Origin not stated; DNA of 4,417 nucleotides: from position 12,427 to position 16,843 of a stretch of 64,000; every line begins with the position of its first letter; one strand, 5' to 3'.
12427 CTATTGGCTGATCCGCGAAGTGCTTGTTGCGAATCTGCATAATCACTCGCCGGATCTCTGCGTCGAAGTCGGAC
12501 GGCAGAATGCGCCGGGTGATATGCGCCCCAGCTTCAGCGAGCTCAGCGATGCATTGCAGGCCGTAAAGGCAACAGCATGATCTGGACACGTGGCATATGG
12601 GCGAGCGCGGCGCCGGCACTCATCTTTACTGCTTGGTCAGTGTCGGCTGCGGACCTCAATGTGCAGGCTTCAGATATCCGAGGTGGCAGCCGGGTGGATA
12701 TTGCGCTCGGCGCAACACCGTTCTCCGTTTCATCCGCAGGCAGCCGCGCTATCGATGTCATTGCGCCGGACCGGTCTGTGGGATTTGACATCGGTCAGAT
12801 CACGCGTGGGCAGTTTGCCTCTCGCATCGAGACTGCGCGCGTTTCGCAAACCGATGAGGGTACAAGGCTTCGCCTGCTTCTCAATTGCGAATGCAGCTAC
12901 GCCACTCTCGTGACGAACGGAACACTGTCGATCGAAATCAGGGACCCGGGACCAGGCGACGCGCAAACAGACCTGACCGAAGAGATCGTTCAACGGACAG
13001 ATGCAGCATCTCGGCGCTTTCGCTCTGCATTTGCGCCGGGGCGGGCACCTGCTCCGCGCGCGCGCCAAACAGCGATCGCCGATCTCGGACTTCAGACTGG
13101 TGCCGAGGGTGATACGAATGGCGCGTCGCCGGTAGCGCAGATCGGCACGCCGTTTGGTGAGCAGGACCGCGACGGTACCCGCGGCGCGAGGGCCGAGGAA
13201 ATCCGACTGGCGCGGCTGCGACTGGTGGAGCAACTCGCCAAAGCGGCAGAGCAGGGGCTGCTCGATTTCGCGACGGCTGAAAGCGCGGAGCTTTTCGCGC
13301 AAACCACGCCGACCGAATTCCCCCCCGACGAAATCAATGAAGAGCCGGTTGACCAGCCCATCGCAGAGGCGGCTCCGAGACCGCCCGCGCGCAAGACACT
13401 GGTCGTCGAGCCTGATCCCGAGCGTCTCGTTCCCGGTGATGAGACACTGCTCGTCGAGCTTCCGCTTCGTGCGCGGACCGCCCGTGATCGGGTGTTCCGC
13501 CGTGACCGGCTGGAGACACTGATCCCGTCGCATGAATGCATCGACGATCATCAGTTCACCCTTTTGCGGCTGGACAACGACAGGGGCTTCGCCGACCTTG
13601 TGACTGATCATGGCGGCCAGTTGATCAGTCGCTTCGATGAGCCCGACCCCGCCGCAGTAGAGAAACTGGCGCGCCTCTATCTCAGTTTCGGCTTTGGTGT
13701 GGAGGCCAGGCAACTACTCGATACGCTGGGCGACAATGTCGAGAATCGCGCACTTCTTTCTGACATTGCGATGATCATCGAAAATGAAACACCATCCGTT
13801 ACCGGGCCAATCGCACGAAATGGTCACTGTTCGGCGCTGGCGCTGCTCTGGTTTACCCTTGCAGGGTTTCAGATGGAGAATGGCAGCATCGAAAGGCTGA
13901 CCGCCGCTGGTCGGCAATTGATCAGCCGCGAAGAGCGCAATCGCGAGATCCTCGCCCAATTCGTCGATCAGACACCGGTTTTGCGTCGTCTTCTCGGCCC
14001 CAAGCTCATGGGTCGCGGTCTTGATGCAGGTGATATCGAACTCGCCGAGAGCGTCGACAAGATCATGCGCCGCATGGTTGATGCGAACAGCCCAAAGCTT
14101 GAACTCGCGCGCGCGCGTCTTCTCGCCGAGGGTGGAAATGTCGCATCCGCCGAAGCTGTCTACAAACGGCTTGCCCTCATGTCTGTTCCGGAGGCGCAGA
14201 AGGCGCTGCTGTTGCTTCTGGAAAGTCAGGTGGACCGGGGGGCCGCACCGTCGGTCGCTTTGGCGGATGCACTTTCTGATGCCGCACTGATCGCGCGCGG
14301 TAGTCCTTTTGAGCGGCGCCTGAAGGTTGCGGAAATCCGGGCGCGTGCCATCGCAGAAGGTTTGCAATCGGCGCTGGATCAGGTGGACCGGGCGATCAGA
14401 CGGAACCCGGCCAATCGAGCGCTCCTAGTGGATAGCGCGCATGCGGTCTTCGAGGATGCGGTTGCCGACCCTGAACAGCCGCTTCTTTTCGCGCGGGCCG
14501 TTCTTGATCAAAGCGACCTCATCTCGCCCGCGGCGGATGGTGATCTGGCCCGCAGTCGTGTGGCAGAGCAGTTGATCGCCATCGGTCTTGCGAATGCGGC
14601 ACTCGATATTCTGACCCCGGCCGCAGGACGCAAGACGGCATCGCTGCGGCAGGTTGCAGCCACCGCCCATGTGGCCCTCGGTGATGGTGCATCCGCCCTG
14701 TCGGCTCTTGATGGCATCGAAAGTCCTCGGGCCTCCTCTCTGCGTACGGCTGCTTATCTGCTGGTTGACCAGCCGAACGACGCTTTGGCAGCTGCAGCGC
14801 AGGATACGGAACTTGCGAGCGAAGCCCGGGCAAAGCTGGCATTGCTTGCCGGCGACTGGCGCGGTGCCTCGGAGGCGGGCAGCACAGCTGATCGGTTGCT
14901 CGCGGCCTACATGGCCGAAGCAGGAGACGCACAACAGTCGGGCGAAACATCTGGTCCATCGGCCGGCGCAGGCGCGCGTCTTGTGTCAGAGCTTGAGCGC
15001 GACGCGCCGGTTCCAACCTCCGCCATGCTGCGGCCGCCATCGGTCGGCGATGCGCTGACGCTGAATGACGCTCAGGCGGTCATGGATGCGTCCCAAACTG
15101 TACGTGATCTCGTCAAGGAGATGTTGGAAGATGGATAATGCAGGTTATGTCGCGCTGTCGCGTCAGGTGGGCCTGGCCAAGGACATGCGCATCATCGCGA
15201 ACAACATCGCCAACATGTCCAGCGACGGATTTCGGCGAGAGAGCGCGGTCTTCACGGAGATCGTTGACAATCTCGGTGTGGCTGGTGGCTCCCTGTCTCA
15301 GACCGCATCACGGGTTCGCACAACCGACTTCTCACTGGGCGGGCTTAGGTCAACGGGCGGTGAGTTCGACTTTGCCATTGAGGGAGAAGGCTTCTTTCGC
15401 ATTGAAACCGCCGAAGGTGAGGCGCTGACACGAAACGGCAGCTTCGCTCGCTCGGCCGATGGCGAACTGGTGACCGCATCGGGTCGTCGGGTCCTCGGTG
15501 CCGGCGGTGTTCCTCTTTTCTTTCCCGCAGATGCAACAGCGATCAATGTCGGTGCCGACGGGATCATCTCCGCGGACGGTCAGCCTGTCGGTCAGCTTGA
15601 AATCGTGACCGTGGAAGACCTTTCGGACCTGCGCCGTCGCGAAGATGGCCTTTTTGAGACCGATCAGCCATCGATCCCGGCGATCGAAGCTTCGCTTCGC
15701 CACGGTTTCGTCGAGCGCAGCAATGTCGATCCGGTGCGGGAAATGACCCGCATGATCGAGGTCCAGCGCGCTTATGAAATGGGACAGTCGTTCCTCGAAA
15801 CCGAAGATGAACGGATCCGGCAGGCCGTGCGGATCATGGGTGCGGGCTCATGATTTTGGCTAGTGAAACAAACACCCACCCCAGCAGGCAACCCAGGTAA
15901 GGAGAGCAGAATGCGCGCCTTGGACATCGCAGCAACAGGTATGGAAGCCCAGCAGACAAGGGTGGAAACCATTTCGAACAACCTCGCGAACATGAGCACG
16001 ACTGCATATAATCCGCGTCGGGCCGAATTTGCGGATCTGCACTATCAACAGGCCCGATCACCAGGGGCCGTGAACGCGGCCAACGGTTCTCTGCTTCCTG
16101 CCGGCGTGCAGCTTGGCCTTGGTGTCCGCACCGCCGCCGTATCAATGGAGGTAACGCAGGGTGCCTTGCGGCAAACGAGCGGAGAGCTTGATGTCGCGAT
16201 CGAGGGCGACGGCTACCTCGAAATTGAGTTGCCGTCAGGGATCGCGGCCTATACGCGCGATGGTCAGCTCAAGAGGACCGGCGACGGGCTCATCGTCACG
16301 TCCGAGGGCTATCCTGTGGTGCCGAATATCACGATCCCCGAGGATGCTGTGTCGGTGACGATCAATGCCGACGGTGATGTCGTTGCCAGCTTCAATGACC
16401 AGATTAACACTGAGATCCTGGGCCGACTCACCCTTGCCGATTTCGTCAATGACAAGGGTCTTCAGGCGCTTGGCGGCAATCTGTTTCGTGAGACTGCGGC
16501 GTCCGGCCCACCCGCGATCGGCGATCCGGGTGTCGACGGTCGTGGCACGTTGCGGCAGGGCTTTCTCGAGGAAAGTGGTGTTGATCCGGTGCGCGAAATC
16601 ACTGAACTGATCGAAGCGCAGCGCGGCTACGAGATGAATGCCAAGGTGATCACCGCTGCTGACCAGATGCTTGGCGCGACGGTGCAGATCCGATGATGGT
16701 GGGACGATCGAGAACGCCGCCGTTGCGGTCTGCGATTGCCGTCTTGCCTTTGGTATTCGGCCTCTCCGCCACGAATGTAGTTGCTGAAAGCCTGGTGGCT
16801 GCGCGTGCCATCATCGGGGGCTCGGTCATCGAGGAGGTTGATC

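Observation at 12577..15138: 853-aa secreted AMIN-like plus helical-repeat protein locked between motA and flgF: candidate uncharacterised periplasmic motor/stator scaffold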

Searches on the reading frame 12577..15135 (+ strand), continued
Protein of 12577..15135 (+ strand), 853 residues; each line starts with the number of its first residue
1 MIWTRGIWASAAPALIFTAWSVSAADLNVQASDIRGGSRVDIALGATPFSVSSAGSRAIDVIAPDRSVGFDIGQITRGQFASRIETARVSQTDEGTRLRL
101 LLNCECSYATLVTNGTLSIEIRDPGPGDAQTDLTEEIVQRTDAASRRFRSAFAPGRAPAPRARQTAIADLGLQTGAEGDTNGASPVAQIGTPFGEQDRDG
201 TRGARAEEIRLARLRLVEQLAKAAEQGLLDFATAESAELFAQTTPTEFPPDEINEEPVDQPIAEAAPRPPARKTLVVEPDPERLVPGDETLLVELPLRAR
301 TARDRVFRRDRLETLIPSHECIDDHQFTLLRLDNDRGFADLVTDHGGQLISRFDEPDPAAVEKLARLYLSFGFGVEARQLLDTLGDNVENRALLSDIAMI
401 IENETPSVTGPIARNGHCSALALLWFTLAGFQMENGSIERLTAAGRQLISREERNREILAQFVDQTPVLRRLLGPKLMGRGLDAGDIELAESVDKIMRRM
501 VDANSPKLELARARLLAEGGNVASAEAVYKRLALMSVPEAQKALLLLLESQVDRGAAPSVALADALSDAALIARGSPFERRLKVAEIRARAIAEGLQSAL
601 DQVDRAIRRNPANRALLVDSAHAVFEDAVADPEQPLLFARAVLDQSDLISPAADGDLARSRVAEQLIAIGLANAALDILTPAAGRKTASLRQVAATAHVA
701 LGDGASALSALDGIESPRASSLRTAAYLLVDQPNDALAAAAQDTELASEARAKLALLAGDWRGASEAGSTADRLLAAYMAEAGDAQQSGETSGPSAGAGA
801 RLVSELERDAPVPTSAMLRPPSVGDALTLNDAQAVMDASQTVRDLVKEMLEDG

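Call 56: find_encoding_contigs(protein=P0005, flank=6000, max_places=3)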
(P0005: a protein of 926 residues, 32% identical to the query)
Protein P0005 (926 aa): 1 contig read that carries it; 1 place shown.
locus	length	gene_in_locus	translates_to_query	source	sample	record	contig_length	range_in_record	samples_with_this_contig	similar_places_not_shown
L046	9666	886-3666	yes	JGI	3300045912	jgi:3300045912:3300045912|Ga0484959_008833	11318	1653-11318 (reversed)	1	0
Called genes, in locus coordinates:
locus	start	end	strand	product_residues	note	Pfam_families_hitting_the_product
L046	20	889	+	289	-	PF20560:MotA_N, PF01618:MotA_ExbB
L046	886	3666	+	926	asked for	-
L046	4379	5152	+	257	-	-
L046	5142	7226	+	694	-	PF00771:FHIPEP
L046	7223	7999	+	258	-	PF01311:Bac_export_1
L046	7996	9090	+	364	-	PF01312:Bac_export_2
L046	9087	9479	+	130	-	-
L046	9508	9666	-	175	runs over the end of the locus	-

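Call 57: list_cluster_members(proteins=[P0006, P0007, P0008, P0009, P0010, P0011, P0012, P0014, P0021, P0036])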
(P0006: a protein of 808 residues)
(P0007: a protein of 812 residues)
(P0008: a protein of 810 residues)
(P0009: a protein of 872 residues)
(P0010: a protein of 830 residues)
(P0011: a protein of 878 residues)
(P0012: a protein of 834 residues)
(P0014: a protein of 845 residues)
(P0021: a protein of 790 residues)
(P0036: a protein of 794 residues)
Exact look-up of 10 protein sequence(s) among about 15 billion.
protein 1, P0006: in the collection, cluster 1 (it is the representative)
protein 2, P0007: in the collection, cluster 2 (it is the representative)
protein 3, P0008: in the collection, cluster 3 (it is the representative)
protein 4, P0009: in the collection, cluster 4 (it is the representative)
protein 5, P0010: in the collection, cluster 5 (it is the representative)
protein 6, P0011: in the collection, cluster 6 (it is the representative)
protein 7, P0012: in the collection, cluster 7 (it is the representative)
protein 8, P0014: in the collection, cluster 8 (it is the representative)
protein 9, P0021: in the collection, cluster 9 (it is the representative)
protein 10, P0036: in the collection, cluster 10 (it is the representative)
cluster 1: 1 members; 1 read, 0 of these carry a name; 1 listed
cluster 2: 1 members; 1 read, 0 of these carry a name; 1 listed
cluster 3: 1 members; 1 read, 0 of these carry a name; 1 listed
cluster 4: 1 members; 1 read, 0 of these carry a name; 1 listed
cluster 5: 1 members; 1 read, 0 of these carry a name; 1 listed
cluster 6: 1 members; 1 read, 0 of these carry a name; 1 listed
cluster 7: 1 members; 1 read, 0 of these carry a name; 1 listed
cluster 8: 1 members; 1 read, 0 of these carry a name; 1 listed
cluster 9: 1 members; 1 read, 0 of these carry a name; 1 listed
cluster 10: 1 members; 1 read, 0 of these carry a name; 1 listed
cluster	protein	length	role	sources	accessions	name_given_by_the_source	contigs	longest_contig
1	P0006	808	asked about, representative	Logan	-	-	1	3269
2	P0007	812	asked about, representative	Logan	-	-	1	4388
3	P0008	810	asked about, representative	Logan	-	-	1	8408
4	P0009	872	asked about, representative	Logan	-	-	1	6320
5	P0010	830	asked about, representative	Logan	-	-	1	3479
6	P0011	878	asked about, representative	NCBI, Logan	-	-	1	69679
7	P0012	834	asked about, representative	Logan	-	-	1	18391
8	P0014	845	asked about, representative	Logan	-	-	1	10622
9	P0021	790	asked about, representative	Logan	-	-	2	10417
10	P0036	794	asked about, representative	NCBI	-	-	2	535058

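Call 82: search_protein_families(library=pfam, proteins=[L046:4379-5149:+], max_evalue=0.001)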
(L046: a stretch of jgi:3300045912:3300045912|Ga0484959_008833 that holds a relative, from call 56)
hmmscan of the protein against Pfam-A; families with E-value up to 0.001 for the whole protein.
L046:4379-5149:+ (257 aa): 1 family
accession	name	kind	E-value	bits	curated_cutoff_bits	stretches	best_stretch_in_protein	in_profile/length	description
PF01464.25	SLT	-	0.00014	21.8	21.3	1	94-151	34-96/117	Transglycosylase SLT domain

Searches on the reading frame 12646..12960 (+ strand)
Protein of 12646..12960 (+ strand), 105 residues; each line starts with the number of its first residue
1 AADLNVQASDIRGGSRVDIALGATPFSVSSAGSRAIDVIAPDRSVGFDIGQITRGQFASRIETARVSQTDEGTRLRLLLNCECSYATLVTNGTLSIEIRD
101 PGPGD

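Call 60: predict_structure(alignment_id=A5)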
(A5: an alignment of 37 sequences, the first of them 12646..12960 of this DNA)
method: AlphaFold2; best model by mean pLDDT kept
length: 105 residues; sequences in the alignment: 37
mean_pLDDT: 94.1   pTM: 0.86
mean pLDDT of the five models: 94.1, 93.7, 93.6, 93.4, 93.0
residues with pLDDT >= 90: 92; 70-90: 10; 50-70: 2; < 50: 1
segments of 3 or more residues with pLDDT < 50: none
pLDDT, mean of each block of 10 residues (from residue 1): 93 97 97 96 95 88 97 97 96 97 72
secondary structure, 60 per line:
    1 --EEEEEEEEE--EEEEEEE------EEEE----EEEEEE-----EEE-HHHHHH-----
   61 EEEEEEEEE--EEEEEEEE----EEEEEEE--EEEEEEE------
elements in order: E3-11 E14-20 E27-30 E35-40 E46-48 H50-55 E61-69 E72-79 E84-90 E93-99

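Call 62: fold_search(model_id=the predicted structure, library=pdb)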
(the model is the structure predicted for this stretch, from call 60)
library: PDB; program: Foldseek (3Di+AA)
matches with E <= 10: 541; with E <= 0.001: 0
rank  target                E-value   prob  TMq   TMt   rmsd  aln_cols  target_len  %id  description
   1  4bin                  2.4e-03  1.00  0.65  0.23   3.9       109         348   16  Crystal structure of the E. coli N-acetylmuramoyl-L-alanine amidase AmiC (released 2013-08-21)
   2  4rzk_A                2.8e-03  1.00  0.49  0.56   3.7       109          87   11  Crystal structure of Sulfolobus solfataricus Hsp20.1 ACD (released 2015-12-23)
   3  3w1z_B                5.2e-03  1.00  0.54  0.41  12.1       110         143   12  Heat shock protein 16.0 from Schizosaccharomyces pombe (released 2013-03-13)
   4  3gla_B                6.5e-03  1.00  0.56  0.59  11.6       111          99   12  Crystal Structure of the hspA from Xanthomonas axonopodis (released 2009-03-24)
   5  5j7n                  6.9e-03  1.00  0.58  0.56  12.0       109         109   15  Crystal structure of a small heat-shock protein from Xylella fastidiosa reveals a distinct high order structure (released 2017-04-12)
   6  3gt6_B                7.3e-03  1.00  0.54  0.56  11.5       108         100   14  Crystal Structure of the hspA from Xanthomonas axonopodis (released 2011-02-16)
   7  5zul_D                7.3e-03  1.00  0.56  0.56  12.6       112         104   14  Small heat shock protein from Mycobacterium marinum M : Form-3 (released 2019-01-30)
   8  4ylc_A                8.1e-03  1.00  0.49  0.43   9.5       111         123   14  Crystal Structure of Del-C4 mutant of hsp14.1 from Sulfolobus solfatataricus P2 (released 2015-11-04)
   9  5zul_E                1.0e-02  1.00  0.55  0.63  10.7       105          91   16  Small heat shock protein from Mycobacterium marinum M : Form-3 (released 2019-01-30)
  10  4rzk_B                1.0e-02  1.00  0.47  0.54   4.6       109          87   11  Crystal structure of Sulfolobus solfataricus Hsp20.1 ACD (released 2015-12-23)
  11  5zul_F                1.1e-02  1.00  0.57  0.55  10.7       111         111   14  Small heat shock protein from Mycobacterium marinum M : Form-3 (released 2019-01-30)
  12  3vqm_K                1.3e-02  1.00  0.52  0.50  11.2       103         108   16  Small heat shock protein hsp14.0 of C-terminal deletion variant with C-terminal peptide (released 2012-06-06)
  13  3vqm_H                1.3e-02  1.00  0.47  0.48   9.6       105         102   15  Small heat shock protein hsp14.0 of C-terminal deletion variant with C-terminal peptide (released 2012-06-06)
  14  9nvj_J                1.5e-02  1.00  0.52  0.53  13.3       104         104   13  mjHSP16.5 34mer (+lysozyme, 75C) (released 2025-04-16)
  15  3vqm_G                1.5e-02  1.00  0.47  0.44   9.6       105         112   15  Small heat shock protein hsp14.0 of C-terminal deletion variant with C-terminal peptide (released 2012-06-06)
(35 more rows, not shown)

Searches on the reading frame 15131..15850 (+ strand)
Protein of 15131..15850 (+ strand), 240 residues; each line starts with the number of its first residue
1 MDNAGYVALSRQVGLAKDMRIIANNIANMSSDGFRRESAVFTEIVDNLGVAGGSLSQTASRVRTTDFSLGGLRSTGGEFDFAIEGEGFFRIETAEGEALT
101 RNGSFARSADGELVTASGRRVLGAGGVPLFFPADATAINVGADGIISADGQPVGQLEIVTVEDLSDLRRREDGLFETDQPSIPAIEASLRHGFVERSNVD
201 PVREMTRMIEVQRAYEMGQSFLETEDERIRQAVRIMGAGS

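Call 4: search_protein_families(library=pfam, proteins=[window:15131-15850:+], max_evalue=0.1)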
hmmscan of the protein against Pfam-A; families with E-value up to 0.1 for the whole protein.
window:15131-15850:+ (240 aa): 3 families
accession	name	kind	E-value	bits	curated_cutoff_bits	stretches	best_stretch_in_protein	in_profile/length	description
PF06429.18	Flg_bbr_C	-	1e-16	60.6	23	1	191-234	2-45/46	Flagellar basal body rod FlgEFG protein C-terminal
PF22692.1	LlgE_F_G_D1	-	1.6e-16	60.6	27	1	82-148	1-64/64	Flagellar hook protein FlgE/F/G D1 domain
PF00460.25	Flg_bb_rod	-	8.8e-05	22.8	20.7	1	6-35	2-31/31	Flagella basal body rod protein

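Call 5: search_protein_families(library=ncbifam, proteins=[window:15131-15850:+], max_evalue=0.1)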
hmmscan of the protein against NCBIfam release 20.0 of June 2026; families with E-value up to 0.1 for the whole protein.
window:15131-15850:+ (240 aa): 26 families (the best 25 are shown)
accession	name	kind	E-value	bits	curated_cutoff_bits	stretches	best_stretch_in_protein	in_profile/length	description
NF009332.0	PRK12690.1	equivalog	1.2e-90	303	288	1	1-237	1-237/239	flagellar hook-basal body complex protein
TIGR02490.1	flgF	equivalog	1.1e-56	191.8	178.5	1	6-216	2-218/218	flagellar basal-body rod protein FlgF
TIGR03506.1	FlgEFG_subfam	subfamily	1.3e-52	179.6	70.25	2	4-121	2-121/351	flagellar hook-basal body complex protein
NF009282.1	PRK12642.1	equivalog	5.6e-52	176.4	242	1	1-237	1-238/239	flagellar basal-body rod protein FlgF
NF009331.1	PRK12689.1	equivalog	4.7e-50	170.1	347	1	1-234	1-246/252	flagellar basal-body rod protein FlgF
NF009280.2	PRK12640.1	subfamily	1e-43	149.7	210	1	1-236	1-243/246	flagellar basal body rod protein FlgF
TIGR02488.1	flgG_G_neg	equivalog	2.6e-36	125.5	252.75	1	17-232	14-255/259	flagellar basal-body rod protein FlgG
NF009278.1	PRK12636.1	equivalog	6.7e-27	94.7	350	1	18-233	18-259/263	flagellar basal body rod protein FlgG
NF009456.0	PRK12816.1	equivalog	5.3e-25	88.6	416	1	18-233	18-260/264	flagellar basal body rod protein FlgG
NF004238.1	PRK05682.1-1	equivalog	3.9e-21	75.8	400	2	15-123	13-123/414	flagellar hook protein FlgE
NF004243.1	PRK05682.2-2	equivalog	6.6e-21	74.8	801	2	19-123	21-126/420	flagellar hook protein FlgE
NF005286.1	PRK06803.1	equivalog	2.5e-20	73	467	2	8-123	6-118/402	flagellar hook protein FlgE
NF004241.1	PRK05682.1-5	equivalog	2e-19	70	469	1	16-123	16-137/446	flagellar hook protein FlgE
NF004242.0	PRK05682.2-1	equivalog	2.8e-15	56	365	1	17-120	19-126/422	flagellar hook protein FlgE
NF009281.1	PRK12641.1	equivalog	2.8e-14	53.2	260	1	1-236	1-248/252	flagellar basal-body rod protein FlgF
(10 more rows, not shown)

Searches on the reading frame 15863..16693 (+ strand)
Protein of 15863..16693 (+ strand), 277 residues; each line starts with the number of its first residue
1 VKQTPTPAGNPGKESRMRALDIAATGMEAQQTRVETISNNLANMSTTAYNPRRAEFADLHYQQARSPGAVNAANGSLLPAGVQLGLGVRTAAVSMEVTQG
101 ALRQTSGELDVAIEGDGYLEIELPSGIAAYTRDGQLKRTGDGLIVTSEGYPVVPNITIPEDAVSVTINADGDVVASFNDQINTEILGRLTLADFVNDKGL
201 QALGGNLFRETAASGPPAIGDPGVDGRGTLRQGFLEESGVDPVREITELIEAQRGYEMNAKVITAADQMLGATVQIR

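Call 4: search_protein_families(library=pfam, proteins=[window:15863-16693:+], max_evalue=0.1)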
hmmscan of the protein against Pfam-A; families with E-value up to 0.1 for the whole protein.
window:15863-16693:+ (277 aa): 3 families
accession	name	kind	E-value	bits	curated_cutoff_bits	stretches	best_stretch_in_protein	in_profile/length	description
PF22692.1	LlgE_F_G_D1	-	5e-24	84.7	27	1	112-175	1-64/64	Flagellar hook protein FlgE/F/G D1 domain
PF06429.18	Flg_bbr_C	-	2e-21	75.6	23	1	231-276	1-46/46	Flagellar basal body rod FlgEFG protein C-terminal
PF00460.25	Flg_bb_rod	-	4.7e-09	36.5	20.7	1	20-49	1-30/31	Flagella basal body rod protein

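Call 5: search_protein_families(library=ncbifam, proteins=[window:15863-16693:+], max_evalue=0.1)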
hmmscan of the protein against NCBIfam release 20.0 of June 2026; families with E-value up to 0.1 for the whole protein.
window:15863-16693:+ (277 aa): 29 families (the best 25 are shown)
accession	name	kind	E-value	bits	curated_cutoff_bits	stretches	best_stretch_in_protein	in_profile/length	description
TIGR02488.1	flgG_G_neg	equivalog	6.4e-97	324.1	252.75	1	19-275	1-257/259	flagellar basal-body rod protein FlgG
NF009456.0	PRK12816.1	equivalog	1.4e-76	257.6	416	1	17-276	2-262/264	flagellar basal body rod protein FlgG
TIGR03506.1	FlgEFG_subfam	subfamily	5.5e-73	246.7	70.25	2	19-152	2-121/351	flagellar hook-basal body complex protein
NF009278.1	PRK12636.1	equivalog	4.9e-58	196.7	350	1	18-275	3-260/263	flagellar basal body rod protein FlgG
NF004238.1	PRK05682.1-1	equivalog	2.9e-51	175.1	400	2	164-277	302-414/414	flagellar hook protein FlgE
NF004241.1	PRK05682.1-5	equivalog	1e-49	169.9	469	2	17-153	2-136/446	flagellar hook protein FlgE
TIGR02490.1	flgF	equivalog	3.6e-44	151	178.5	1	22-257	3-218/218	flagellar basal-body rod protein FlgF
TIGR02489.1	flgE_epsilon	equivalog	8.7e-43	146.8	412.85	2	167-276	609-717/719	flagellar hook protein FlgE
NF004243.1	PRK05682.2-2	equivalog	8.8e-39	133.7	801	2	159-275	302-417/420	flagellar hook protein FlgE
NF004242.0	PRK05682.2-1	equivalog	1.7e-38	132.5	365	2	164-275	309-419/422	flagellar hook protein FlgE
NF005286.1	PRK06803.1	equivalog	1.8e-37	129.4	467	2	163-273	289-398/402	flagellar hook protein FlgE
NF009332.0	PRK12690.1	equivalog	9.2e-35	120.1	288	1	32-274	17-233/239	flagellar hook-basal body complex protein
NF009331.1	PRK12689.1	equivalog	2.3e-34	118.7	347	1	31-274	16-245/252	flagellar basal-body rod protein FlgF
NF009280.2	PRK12640.1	subfamily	6e-34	117.7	210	1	18-271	3-237/246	flagellar basal body rod protein FlgF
NF004240.1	PRK05682.1-4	equivalog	1.7e-33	116.6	472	2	164-277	331-443/443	flagellar hook protein FlgE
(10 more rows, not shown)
